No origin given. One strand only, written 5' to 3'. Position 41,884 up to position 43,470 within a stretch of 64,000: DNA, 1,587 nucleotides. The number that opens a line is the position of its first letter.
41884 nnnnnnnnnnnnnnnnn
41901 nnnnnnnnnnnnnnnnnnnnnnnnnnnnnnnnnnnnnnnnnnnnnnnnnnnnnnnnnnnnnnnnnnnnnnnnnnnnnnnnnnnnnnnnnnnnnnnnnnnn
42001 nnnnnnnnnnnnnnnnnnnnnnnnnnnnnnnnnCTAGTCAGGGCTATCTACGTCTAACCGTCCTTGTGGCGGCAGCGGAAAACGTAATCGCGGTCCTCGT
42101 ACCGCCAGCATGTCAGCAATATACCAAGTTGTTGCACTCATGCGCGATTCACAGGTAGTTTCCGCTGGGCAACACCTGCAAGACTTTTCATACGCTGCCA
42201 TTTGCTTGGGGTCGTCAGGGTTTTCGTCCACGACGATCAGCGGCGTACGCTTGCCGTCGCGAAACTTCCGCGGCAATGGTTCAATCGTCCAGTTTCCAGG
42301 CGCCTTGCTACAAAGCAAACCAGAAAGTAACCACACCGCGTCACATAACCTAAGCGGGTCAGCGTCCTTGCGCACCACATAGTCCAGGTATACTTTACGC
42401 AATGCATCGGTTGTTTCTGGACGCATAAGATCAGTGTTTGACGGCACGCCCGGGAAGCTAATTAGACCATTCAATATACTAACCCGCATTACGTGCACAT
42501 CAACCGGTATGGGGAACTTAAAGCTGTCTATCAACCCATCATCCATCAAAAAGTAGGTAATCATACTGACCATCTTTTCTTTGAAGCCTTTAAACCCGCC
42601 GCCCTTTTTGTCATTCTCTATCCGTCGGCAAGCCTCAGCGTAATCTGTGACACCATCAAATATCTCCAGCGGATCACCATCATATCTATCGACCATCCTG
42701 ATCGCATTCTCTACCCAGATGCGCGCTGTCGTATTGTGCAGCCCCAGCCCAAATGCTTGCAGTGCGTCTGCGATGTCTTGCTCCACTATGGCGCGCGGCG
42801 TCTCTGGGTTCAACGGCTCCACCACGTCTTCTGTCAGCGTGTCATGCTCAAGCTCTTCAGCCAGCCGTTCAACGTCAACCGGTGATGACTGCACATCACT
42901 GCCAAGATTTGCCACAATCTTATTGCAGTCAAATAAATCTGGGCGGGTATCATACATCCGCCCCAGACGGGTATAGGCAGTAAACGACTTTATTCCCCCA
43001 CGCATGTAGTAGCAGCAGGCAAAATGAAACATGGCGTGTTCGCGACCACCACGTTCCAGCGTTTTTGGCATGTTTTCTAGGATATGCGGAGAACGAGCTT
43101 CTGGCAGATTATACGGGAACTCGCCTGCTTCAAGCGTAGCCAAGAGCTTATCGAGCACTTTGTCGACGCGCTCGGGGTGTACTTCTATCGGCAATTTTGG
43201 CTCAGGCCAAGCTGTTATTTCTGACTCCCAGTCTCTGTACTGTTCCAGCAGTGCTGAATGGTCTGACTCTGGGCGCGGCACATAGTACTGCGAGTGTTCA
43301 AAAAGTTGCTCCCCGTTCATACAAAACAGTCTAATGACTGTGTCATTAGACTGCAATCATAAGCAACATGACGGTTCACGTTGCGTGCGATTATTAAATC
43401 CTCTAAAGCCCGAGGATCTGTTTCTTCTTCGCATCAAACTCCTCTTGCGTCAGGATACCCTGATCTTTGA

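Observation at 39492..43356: Divergent ParB-fold protein, orphan, and HhH-GPD/Cys-cluster protein: candidate DNA-transaction module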

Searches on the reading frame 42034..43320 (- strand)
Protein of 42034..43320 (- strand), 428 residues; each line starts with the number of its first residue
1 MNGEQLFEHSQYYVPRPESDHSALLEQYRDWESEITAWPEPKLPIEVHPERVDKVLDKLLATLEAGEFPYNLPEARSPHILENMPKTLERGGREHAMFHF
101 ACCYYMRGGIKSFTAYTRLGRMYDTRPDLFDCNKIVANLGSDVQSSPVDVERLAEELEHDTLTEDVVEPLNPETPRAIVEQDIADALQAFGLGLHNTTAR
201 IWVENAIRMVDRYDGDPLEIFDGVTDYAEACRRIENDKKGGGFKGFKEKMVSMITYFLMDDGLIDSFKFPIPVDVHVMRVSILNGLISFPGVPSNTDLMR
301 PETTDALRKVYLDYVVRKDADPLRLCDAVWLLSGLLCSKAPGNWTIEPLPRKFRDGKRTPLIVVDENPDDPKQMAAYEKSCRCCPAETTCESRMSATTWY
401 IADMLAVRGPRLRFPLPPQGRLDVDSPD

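Call 3: search_protein_families(library=pfam, proteins=[window:42034-43320:-], max_evalue=1)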
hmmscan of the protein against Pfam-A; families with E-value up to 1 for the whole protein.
window:42034-43320:- (428 aa): 3 families
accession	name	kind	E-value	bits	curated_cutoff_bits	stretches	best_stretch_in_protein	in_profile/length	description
PF19565.4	DUF6087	-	0.038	14.7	27.1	1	189-239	25-75/99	Family of unknown function (DUF6087)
PF09171.15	AGOG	-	0.15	11.8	26.1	1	252-305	148-201/248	N-glycosylase/DNA lyase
PF06026.20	Rib_5-P_isom_A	-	0.24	11.4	26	0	226-281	34-94/173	Ribose 5-phosphate isomerase A (phosphoriboisomerase A)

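Call 4: search_protein_families(library=ncbifam, proteins=[window:42034-43320:-], max_evalue=1)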
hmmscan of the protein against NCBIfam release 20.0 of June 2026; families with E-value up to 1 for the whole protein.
window:42034-43320:- (428 aa): 0 families

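Call 11: find_homologous_proteins(query=window:42034-43320:-)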
Query window:42034-43320:- (428 aa): 121 proteins with E <= 0.001 among 7258 candidates; the best 120 are listed.
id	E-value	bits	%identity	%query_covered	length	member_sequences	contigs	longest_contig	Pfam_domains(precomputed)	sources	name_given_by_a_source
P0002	3.5e-275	931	92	100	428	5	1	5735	-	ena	-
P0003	7.3e-186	637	66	99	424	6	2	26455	-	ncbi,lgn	-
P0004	3.2e-110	387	47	95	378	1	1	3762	-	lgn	-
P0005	3.1e-105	371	47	88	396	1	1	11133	-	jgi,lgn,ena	-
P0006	3.7e-105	371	45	95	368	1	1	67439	-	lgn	-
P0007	9.0e-105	369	45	91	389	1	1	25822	-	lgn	-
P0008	1.4e-104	369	46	90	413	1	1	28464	-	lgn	-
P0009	4.3e-104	367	45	96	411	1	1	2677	PF09171.17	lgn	-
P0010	6.3e-104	367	46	90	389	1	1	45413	-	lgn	-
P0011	1.5e-103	365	46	96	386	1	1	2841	-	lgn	-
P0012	1.6e-103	365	47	91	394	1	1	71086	-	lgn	-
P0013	2.0e-103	365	46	92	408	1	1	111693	PF09171.17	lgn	-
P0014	6.8e-103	363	46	91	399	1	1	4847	-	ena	-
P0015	1.0e-102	363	48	90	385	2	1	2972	-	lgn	-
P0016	7.0e-102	360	48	92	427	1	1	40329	PF09171.17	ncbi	-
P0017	1.1e-101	359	44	97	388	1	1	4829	PF09171.17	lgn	-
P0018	2.8e-101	358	43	99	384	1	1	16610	PF09171.17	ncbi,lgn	-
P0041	5.0e-96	341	45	88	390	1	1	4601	PF09171.17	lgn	-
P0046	4.0e-94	334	43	86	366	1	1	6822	PF09171.17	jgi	jgi:endonuclease III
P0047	9.9e-94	333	43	88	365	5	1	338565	PF09171.17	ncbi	-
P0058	6.8e-92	327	44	89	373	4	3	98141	PF09171.17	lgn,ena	-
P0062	3.5e-91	325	42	91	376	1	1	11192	PF09171.17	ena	-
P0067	7.1e-90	320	43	89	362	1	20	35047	PF09171.17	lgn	-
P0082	8.9e-88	313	42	86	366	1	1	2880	PF09171.17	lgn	-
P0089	8.6e-85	304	43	89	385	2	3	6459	PF09171.17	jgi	jgi:hypothetical protein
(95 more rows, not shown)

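Call 12: find_encoding_contigs(protein=P0003, flank=10000, max_places=4)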
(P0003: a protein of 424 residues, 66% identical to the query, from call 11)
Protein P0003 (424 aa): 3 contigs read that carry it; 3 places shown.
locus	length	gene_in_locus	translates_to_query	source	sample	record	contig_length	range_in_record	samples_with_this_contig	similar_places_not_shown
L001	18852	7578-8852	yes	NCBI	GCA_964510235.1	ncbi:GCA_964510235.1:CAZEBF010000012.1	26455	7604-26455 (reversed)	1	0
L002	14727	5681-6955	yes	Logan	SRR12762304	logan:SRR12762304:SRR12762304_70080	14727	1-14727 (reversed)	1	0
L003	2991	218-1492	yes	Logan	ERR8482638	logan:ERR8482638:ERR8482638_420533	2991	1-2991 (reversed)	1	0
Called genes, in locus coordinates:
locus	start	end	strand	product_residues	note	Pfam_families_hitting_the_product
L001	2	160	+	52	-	?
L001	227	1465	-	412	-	-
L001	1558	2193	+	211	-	-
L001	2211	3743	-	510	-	-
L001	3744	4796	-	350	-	-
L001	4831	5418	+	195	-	-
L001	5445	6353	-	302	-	-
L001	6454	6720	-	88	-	PF04226:Transgly_assoc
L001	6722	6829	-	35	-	-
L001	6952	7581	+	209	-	PF05551:zf-His_Me_endon (weak)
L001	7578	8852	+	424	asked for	-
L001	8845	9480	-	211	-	-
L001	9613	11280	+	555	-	-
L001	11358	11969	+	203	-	-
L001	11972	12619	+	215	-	-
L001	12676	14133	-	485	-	PF03136:Pup_ligase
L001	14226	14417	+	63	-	-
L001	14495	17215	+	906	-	PF00873:ACR_tran, PF03176:MMPL, PF02355:SecD_SecF_C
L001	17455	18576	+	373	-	PF01409:tRNA-synt_2d, PF03147:FDX-ACB (weak)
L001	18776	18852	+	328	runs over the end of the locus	PF00438:S-AdoMet_synt_N, PF02772:S-AdoMet_synt_M, PF02773:S-AdoMet_synt_C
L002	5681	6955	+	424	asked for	-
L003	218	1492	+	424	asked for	-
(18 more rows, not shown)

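Call 13: find_encoding_contigs(protein=P0002, flank=10000, max_places=4)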
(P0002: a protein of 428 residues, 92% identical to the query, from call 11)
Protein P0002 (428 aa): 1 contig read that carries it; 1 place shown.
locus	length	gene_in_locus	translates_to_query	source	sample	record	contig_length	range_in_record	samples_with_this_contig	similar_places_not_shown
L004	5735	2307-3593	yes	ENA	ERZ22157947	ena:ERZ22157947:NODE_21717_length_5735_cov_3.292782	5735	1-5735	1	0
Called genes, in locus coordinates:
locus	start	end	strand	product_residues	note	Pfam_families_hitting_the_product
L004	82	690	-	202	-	-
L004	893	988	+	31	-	-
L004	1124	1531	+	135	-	PF23636:DUF7144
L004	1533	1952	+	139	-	PF19850:DUF6325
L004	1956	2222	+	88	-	PF09851:SHOCT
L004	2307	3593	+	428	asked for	-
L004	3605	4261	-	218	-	-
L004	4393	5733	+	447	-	?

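Call 19: search_solved_structures(query=A1, max_evalue=10, show_alignments=3)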
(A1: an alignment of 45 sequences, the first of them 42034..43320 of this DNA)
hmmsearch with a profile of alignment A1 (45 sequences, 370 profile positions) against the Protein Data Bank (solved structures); distinct sequences matched with E-value up to 10: 2.
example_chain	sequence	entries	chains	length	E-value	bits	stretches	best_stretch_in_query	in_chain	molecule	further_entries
1xqo_A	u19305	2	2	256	0.08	15.3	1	209-280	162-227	8-oxoguanine DNA glycosylase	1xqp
7c7y_A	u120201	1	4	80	0.12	14.6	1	110-170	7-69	Uncharacterized protein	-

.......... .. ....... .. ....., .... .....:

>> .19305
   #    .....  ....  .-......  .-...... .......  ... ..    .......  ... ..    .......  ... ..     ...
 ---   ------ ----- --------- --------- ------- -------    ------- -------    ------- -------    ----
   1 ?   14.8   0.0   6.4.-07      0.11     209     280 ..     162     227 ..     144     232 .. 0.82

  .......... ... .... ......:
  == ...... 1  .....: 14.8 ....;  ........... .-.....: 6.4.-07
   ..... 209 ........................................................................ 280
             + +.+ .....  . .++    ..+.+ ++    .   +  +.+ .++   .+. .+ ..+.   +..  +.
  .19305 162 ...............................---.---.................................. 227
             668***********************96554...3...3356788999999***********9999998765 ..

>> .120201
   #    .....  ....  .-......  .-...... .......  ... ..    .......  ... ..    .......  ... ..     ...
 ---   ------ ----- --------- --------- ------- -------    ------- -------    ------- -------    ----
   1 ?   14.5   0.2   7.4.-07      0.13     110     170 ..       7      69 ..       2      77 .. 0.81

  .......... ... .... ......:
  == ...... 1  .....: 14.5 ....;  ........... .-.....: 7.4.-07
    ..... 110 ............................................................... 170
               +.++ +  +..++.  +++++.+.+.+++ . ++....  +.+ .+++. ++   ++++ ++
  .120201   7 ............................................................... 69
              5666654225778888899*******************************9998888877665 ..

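Call 21: find_related_loci(query=A1, collection=genome_contigs, flank=8000)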
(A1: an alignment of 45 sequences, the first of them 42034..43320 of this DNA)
Query A1 (428 aa) in genome_contigs; peptide patterns used: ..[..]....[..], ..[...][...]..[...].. (x = any residue, [..] = any of these).
94 stretches matched a pattern; 76 encode a relative of the query (tblastn E <= 1e-3); 74 distinct loci.
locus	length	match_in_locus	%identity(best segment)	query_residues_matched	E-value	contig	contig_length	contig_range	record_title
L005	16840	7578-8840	66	1-422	0e+0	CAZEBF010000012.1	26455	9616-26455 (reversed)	MAG TPA_asm: uncultured Candidatus Saccharibacteria bacterium isolate SRP286056_co1_136 genome assembly, contig: NODE_20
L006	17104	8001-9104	48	30-422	1e-107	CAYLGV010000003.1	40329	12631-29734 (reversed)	MAG TPA_asm: uncultured Candidatus Saccharibacteria bacterium isolate SRP296810_co1_372 genome assembly, contig: NODE_82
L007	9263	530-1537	46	43-418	2e-99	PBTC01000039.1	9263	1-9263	MAG: Candidatus Saccharibacteria bacterium isolate NP70 MHASMcontig_170313, whole genome shotgun sequence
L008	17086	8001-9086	41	30-427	3e-96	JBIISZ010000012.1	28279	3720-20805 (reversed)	MAG: Candidatus Saccharimonadales bacterium isolate ME2004-06-11_3300042997_group2_bin138 Rohwer_bin1547_scaffold_755_c1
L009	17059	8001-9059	43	35-424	5e-96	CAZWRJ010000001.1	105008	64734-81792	MAG TPA_asm: uncultured Candidatus Saccharibacteria bacterium isolate SRP200132_co2_25 genome assembly, contig: NODE_59_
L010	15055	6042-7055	43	45-422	6e-96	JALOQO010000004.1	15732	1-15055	MAG: Patescibacteria group bacterium isolate Prado157 scaffold_3209, whole genome shotgun sequence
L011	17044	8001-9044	45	29-416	2e-95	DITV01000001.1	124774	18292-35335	MAG TPA_asm: Candidatus Saccharibacteria bacterium UBA6175 UBA6175_contig_70910, whole genome shotgun sequence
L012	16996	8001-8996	44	51-422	2e-95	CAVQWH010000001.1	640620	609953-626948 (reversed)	MAG: uncultured Candidatus Saccharibacteria bacterium isolate MFD02923.bin.2.10 genome assembly, contig: contig_36646, w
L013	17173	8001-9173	41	2-416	4e-94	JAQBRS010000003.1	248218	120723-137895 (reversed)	MAG: Candidatus Saccharibacteria bacterium isolate RYN_407 scaffold_2989618, whole genome shotgun sequence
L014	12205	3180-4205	42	45-419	4e-93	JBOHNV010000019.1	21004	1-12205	MAG: Candidatus Microsaccharimonas sp. isolate SD8049_metabat2.bin.6 NODE_46_length_21004_cov_1.253485, whole genome sho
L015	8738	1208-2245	42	30-416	3e-93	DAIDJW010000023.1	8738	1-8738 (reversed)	MAG TPA_asm: Candidatus Saccharibacteria bacterium isolate clean392 NODE_23_length_8738_cov_3.825655, whole genome shotg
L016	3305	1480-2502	42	41-418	7e-94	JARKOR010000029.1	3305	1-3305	MAG: Candidatus Nanosynbacter sp. isolate D148_maxbin.008 k141_109561, whole genome shotgun sequence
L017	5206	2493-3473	39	48-415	1e-81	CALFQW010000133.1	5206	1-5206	MAG TPA_asm: uncultured Candidatus Saccharibacteria bacterium isolate ERR598985_bin.99_CONCOCT_v1.1_MAG genome assembly,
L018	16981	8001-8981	41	48-415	3e-80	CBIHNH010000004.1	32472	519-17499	MAG TPA_asm: uncultured bacterium isolate SRR18156185_binner123_Refined_9 genome assembly, contig: ERZ27336837.143, whol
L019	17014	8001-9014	39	40-416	2e-73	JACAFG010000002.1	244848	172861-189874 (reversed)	MAG: Candidatus Saccharibacteria bacterium isolate G2_22 scaffold_15, whole genome shotgun sequence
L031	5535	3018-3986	34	45-411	4e-63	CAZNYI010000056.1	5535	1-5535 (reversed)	MAG TPA_asm: uncultured Candidatus Saccharibacteria bacterium isolate binchicken_co54_413 genome assembly, contig: NODE_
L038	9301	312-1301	34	51-422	1e-60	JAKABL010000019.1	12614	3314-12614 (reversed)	MAG: bacterium isolate WH2.bin17 NODE_9056_length_12614_cov_3.888764, whole genome shotgun sequence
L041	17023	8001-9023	34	51-423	1e-59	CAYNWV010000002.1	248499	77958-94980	MAG TPA_asm: uncultured Candidatus Saccharibacteria bacterium isolate SRP285395_co2_34 genome assembly, contig: NODE_42_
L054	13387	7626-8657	30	43-424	4e-49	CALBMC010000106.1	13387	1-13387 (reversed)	MAG TPA_asm: uncultured bacterium isolate SRR6231139_bin.96_CONCOCT_v1.1_MAG genome assembly, contig: ERZ650287.835, who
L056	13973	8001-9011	31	43-424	1e-47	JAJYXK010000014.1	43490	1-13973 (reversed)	MAG: bacterium isolate FK3.bin40 NODE_1599_length_43490_cov_4.156401, whole genome shotgun sequence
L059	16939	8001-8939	30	42-408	9e-46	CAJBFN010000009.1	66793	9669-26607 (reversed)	uncultured bacterium isolate Loc080925-8-8m_bin-325 genome assembly, contig: bin-325:09/11, whole genome shotgun sequenc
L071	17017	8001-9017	26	43-416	5e-32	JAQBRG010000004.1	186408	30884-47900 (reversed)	MAG: Parcubacteria group bacterium isolate RYN_393 scaffold_4376877, whole genome shotgun sequence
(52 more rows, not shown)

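Call 25: predict_structure(alignment_id=A1)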
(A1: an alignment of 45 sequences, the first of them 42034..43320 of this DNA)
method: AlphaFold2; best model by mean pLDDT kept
length: 428 residues; sequences in the alignment: 45
mean_pLDDT: 89.8   pTM: 0.87
mean pLDDT of the five models: 89.8, 89.7, 89.2, 89.2, 88.7
residues with pLDDT >= 90: 330; 70-90: 51; 50-70: 31; < 50: 16
segments of 3 or more residues with pLDDT < 50: 1-5, 160-163, 423-428
pLDDT, mean of each block of 10 residues (from residue 1): 47 64 91 94 97 98 98 95 97 98 87 95 98 96 72 63 60 90 96 90 96 97 97 92 93 98 97 96 98 95 97 98 98 93 92 89 94 95 96 92 92 87 47
secondary structure, 60 per line:
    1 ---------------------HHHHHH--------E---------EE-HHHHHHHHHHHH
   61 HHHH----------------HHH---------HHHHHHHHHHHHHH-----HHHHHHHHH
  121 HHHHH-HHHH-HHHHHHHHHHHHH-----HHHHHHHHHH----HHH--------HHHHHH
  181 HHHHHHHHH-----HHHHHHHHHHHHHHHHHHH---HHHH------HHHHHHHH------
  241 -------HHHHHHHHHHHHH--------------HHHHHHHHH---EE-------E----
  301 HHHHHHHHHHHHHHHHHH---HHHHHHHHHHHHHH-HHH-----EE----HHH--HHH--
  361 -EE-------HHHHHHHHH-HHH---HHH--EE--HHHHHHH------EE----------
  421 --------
elements in order: H22-27 H49-64 H93-106 H112-125 H127-130 H132-144 H150-159 H175-189 H195-213 H217-220 H227-234 H248-260 H275-283 H301-318 H322-335 H371-379 H396-402

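Call 29: fold_search(model_id=the predicted structure, library=pdb)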
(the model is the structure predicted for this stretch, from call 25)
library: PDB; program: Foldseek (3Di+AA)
matches with E <= 10: 219; with E <= 0.001: 2
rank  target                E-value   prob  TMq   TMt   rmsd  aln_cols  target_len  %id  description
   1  7ugk_B                2.0e-04  1.00  0.37  0.44   8.6       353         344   11  Crystal structure of the human queuine salvage enzyme DUF2419, wild-type apo form (released 2022-12-21)
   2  7ugk_A                6.9e-04  1.00  0.37  0.44   8.7       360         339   11  Crystal structure of the human queuine salvage enzyme DUF2419, wild-type apo form (released 2022-12-21)
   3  3knt_A                3.1e-03  1.00  0.35  0.66   7.2       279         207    9  Crystal structure of Methanocaldococcus jannaschii 8-oxoguanine glycosylase/lyase in complex with 15mer DNA containing (released 2010-02-02)
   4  3n0u_C                1.2e-02  1.00  0.31  0.59   8.7       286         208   14  Crystal structure of Tm1821, the 8-oxoguanine DNA glycosylase of Thermotoga maritima (released 2011-04-06)
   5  4uob                  1.4e-02  1.00  0.33  0.54   6.7       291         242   12  Crystal structure of Deinococcus radiodurans Endonuclease III-3 (released 2015-06-10)
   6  3ih7_A                1.9e-02  0.96  0.23  0.30  11.8       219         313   19  Crystal structure of catalytically active human 8-oxoguanine glycosylase distally crosslinked to guanine-containing DN (released 2010-11-03)
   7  8a5g                  2.1e-02  0.98  0.26  0.44  12.4       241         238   17  Crystal structure of Deinococcus radiodurans Endonuclease III-3 double mutant (released 2022-08-03)
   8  3fhf                  2.2e-02  1.00  0.32  0.60   7.8       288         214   11  Crystal structure of Methanocaldococcus jannaschii 8-oxoguanine DNA glycosylase (MjOgg) (released 2009-05-19)
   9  7zg3_C                4.4e-02  0.96  0.28  0.37  10.3       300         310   14  Structure of the mouse 8-oxoguanine DNA Glycosylase mOGG1 in complex with ligand TH011228 (released 2023-08-16)
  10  8bvx_B                5.1e-02  0.97  0.21  0.29   5.6       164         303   20  Structure of the mouse 8-oxoguanine DNA Glycosylase mOGG1 in complex with ligand TH13264 (released 2024-05-15)
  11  7z3y_AAA              8.0e-02  0.92  0.29  0.38  10.3       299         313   15  Structure of the mouse 8-oxoguanine DNA Glycosylase mOGG1 in complex with ligand TH013545 (released 2023-03-22)
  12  7ayz_CCC              8.4e-02  0.98  0.34  0.44   6.0       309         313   13  Structure of the mouse 8-oxoguanine DNA Glycosylase mOGG1 in complex with activator TH10785 (released 2022-06-01)
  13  9kky_A                8.8e-02  0.82  0.28  0.37  12.1       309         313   15  Co-crystal structure of human 8-oxoguanine glycosylase N149C mutant with DNA containing photocaged 8-oxoguanine (released 2025-07-23)
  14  6g3y_A                9.7e-02  0.92  0.23  0.29   5.2       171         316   21  Structure of the mouse 8-oxoguanine DNA Glycosylase mOGG1 in complex with ligand TH5675 (released 2018-11-28)
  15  7z5r_C                9.7e-02  0.77  0.23  0.30  11.9       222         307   20  Structure of the mouse 8-oxoguanine DNA Glycosylase mOGG1 in complex with ligand TH012035 (released 2023-03-22)
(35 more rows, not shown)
